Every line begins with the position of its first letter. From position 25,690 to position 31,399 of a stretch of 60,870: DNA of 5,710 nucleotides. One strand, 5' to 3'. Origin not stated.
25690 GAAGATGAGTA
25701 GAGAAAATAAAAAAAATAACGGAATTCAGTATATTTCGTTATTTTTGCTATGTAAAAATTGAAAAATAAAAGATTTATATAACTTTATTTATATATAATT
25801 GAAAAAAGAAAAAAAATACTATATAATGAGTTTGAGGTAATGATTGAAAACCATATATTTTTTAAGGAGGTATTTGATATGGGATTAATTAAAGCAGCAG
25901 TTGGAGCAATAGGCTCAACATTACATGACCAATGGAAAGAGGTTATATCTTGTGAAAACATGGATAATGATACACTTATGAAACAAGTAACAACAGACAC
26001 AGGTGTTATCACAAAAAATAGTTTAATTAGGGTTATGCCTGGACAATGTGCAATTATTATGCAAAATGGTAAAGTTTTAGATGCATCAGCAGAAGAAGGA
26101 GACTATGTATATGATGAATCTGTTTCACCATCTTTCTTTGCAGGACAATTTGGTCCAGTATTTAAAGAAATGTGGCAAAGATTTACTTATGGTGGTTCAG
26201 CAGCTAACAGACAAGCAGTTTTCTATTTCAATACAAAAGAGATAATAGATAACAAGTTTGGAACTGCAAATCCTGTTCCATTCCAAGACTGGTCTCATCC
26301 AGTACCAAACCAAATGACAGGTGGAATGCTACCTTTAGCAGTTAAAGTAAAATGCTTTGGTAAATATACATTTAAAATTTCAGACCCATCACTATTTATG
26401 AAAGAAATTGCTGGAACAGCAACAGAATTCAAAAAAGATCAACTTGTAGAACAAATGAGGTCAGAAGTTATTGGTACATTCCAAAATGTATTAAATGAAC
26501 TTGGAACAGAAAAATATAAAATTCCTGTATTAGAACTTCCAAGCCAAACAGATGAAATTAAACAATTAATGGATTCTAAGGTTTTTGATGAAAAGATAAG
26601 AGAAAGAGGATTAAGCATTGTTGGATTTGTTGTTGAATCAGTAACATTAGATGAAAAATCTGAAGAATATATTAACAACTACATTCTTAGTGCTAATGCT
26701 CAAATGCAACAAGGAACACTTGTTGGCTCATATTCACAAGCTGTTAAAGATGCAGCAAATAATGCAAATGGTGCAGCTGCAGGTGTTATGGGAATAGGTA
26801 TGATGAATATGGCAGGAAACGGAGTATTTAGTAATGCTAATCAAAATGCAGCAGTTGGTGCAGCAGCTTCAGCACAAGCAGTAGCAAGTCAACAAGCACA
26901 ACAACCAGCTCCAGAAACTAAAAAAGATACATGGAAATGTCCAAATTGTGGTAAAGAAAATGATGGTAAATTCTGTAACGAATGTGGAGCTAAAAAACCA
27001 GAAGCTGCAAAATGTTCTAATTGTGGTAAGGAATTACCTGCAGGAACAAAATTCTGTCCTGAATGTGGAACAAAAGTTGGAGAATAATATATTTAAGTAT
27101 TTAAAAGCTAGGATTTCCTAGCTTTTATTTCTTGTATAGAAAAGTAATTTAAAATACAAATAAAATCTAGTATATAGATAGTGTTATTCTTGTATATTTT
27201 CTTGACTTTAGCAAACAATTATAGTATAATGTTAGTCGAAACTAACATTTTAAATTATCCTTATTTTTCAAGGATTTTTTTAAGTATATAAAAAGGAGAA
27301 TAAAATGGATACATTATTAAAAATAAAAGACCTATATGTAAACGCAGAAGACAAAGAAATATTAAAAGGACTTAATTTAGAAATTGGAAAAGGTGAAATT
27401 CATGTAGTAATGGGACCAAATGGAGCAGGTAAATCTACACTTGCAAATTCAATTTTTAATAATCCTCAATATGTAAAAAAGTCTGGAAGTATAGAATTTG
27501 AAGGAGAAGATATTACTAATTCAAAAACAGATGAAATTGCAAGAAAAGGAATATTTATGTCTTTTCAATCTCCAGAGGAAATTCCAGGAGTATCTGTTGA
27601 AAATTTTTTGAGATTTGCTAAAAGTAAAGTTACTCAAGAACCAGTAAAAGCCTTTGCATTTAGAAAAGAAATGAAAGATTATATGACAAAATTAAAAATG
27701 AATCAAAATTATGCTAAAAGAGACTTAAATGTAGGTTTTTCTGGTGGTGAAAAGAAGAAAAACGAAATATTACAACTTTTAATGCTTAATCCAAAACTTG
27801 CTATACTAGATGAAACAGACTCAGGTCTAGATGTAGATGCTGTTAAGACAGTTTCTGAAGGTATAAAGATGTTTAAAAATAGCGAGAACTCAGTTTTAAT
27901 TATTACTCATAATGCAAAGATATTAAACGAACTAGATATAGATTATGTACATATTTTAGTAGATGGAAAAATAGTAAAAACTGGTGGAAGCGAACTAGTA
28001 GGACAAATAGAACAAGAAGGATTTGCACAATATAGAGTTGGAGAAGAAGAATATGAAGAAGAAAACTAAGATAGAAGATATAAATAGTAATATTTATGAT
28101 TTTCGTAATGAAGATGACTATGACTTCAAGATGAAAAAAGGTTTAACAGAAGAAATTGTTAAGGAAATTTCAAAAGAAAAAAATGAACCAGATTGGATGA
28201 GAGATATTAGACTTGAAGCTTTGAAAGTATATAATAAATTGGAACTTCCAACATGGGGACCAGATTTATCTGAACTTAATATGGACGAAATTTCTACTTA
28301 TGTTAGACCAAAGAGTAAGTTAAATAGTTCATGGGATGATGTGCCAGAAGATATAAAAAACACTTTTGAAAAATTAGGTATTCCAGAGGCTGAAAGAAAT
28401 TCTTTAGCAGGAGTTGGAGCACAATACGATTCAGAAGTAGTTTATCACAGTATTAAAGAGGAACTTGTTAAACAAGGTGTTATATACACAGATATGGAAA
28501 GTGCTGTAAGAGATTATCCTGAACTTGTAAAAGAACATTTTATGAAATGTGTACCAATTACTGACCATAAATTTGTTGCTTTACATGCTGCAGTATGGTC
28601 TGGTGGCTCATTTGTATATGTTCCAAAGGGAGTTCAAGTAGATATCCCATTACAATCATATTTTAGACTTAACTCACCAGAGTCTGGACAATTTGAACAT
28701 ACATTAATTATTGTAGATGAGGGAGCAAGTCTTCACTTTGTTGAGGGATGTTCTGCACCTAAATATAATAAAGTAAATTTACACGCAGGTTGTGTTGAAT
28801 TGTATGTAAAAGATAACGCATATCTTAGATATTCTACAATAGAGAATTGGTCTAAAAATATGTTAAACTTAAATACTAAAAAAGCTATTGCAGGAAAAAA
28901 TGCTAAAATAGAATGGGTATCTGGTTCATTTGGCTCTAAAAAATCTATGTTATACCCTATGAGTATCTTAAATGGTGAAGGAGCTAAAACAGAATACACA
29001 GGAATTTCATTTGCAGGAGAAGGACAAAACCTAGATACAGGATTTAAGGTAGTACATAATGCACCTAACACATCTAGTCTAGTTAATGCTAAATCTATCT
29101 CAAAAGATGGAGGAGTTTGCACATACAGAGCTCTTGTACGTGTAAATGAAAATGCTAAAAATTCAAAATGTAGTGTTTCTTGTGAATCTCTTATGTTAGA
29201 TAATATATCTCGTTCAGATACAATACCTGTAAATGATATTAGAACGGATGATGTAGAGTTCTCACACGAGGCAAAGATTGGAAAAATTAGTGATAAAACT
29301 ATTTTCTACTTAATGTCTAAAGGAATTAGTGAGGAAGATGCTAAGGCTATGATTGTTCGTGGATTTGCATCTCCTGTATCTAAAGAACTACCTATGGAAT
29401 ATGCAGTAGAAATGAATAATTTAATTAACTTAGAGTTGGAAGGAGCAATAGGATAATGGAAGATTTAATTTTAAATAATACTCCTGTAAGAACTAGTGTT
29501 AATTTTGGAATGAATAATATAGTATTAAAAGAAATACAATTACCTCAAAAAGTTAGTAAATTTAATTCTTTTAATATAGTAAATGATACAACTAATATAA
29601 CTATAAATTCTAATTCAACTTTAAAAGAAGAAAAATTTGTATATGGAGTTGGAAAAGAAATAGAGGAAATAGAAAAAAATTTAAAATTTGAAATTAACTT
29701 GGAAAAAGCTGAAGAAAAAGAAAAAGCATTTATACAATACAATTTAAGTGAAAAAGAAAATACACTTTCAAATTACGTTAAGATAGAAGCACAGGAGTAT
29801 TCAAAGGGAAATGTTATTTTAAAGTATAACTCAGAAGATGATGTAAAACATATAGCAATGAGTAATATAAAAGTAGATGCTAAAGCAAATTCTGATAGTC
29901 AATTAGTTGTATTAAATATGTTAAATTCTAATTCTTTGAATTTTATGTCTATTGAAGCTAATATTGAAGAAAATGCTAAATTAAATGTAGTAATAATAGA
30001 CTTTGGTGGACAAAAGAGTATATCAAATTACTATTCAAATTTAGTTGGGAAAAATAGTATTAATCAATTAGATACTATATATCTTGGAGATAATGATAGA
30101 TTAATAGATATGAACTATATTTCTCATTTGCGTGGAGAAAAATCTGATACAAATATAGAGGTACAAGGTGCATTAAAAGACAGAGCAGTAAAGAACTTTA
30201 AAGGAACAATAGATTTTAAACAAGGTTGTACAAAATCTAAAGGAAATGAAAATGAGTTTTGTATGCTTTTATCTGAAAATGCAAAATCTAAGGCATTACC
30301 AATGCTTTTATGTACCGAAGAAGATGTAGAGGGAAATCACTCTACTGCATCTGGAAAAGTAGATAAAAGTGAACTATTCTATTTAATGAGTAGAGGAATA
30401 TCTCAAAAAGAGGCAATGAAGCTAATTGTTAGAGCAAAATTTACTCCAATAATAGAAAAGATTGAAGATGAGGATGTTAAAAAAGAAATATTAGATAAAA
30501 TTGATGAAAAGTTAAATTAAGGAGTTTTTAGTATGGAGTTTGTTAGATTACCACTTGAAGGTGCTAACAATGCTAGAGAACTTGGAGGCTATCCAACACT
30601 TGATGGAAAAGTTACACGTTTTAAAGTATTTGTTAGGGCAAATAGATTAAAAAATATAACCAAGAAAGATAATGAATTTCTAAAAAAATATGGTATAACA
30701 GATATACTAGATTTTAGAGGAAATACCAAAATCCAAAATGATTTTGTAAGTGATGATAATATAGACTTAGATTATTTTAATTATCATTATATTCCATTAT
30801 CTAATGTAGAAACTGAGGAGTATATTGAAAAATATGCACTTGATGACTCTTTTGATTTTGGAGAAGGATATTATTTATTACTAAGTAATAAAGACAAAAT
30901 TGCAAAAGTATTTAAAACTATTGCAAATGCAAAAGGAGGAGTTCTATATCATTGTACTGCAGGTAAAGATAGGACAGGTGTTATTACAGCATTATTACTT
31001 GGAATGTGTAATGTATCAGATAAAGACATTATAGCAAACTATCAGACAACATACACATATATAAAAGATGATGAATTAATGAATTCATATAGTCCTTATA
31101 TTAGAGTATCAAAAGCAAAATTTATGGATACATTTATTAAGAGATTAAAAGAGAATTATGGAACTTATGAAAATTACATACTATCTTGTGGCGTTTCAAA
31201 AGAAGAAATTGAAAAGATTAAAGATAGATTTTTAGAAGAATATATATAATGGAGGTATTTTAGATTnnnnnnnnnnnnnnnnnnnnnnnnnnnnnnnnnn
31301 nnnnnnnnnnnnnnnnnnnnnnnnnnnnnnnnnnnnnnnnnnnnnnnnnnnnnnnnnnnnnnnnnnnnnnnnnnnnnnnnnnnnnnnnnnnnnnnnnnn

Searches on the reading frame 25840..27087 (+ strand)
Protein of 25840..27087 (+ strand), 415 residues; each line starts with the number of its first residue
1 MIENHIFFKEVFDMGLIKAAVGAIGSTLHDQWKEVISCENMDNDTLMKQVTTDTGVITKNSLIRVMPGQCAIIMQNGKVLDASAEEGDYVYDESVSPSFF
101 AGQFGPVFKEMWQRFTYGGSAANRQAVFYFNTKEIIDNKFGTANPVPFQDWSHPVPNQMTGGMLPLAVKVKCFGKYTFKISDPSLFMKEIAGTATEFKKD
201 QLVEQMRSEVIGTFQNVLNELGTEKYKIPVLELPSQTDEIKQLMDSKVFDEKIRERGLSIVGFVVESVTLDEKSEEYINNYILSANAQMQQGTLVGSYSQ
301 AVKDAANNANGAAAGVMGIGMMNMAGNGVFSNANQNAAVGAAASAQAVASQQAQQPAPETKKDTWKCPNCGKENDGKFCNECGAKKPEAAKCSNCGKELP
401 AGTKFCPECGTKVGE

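Call 24: search_protein_families(library=pfam, proteins=[window:25840-27087:+], max_evalue=0.001)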
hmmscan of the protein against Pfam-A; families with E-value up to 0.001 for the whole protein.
window:25840-27087:+ (415 aa): 5 families
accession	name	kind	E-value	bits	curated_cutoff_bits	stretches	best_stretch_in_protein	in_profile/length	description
PF13421.11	Band_7_1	-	4.7e-23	82.4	24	1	65-280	19-205/211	SPFH domain-Band 7 family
PF13240.11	Zn_Ribbon_1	-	1.6e-10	40.8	25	1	391-413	1-23/23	zinc-ribbon domain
PF12773.13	DZR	-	6e-08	33.2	27.3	1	367-410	1-45/45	Double zinc ribbon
PF13248.11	Zn_ribbon_3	-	1.4e-05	24.8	27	1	391-412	4-25/26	zinc-ribbon domain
PF24460.1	DUF7575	-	1.7e-05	24.5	28.5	1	388-413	2-27/28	Domain of unknown function (DUF7575)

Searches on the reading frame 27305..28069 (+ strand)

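Call 24: search_protein_families(library=pfam, proteins=[window:27305-28069:+], max_evalue=0.001)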
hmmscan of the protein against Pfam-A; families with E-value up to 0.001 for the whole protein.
window:27305-28069:+ (254 aa): 6 families
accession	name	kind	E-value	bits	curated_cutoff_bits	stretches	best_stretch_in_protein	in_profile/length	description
PF00005.33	ABC_tran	-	6.6e-27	95.2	25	1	20-171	1-135/137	ABC transporter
PF02463.25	SMC_N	-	6.7e-07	29.4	40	1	31-211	25-206/220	RecF/RecN/SMC N terminal domain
PF13304.12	AAA_21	-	7.7e-06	26.6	27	0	32-50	1-19/304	AAA domain, putative AbiEii toxin, Type IV TA system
PF03193.22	RsgA_GTPase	-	6.6e-05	23.2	30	1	10-53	87-129/174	RsgA GTPase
PF01637.24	ATPase_2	-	0.00041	20.7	33.2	1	25-106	15-95/225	ATPase domain predominantly from Archaea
PF13514.12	AAA_27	-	0.00063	19.8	22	0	23-50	19-46/206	AAA domain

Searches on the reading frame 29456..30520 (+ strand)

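Call 24: search_protein_families(library=pfam, proteins=[window:29456-30520:+], max_evalue=0.001)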
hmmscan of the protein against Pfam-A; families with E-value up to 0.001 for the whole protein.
window:29456-30520:+ (354 aa): 1 family
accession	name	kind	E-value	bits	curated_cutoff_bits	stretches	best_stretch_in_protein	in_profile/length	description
PF01458.23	SUFBD_core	-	5.9e-56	190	27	1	99-327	5-231/232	SUF system FeS cluster assembly, SufBD core domain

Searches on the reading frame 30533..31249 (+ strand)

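Call 24: search_protein_families(library=pfam, proteins=[window:30533-31249:+], max_evalue=0.001)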
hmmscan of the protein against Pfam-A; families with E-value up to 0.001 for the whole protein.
window:30533-31249:+ (238 aa): 5 families
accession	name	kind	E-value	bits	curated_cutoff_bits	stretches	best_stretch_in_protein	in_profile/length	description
PF13350.11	Y_phosphatase3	-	8.8e-52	176.9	22.2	1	6-235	1-240/240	Tyrosine phosphatase family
PF22785.1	Tc-R-P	-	0.00039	21.4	27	0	121-156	66-101/106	Polymorphic toxin system, DSP-PTPase phosphatase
PF03162.18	Y_phosphatase2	-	0.00039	20.5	27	1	93-188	63-148/165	Tyrosine phosphatase family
PF22784.1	PTP-SAK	-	0.00057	20.4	27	0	121-165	71-118/153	Swiss Army Knife protein, DSP-PTPase phosphatase domain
PF00102.32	Y_phosphatase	-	0.00091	19.4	20.9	0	121-172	152-207/234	Protein-tyrosine phosphatase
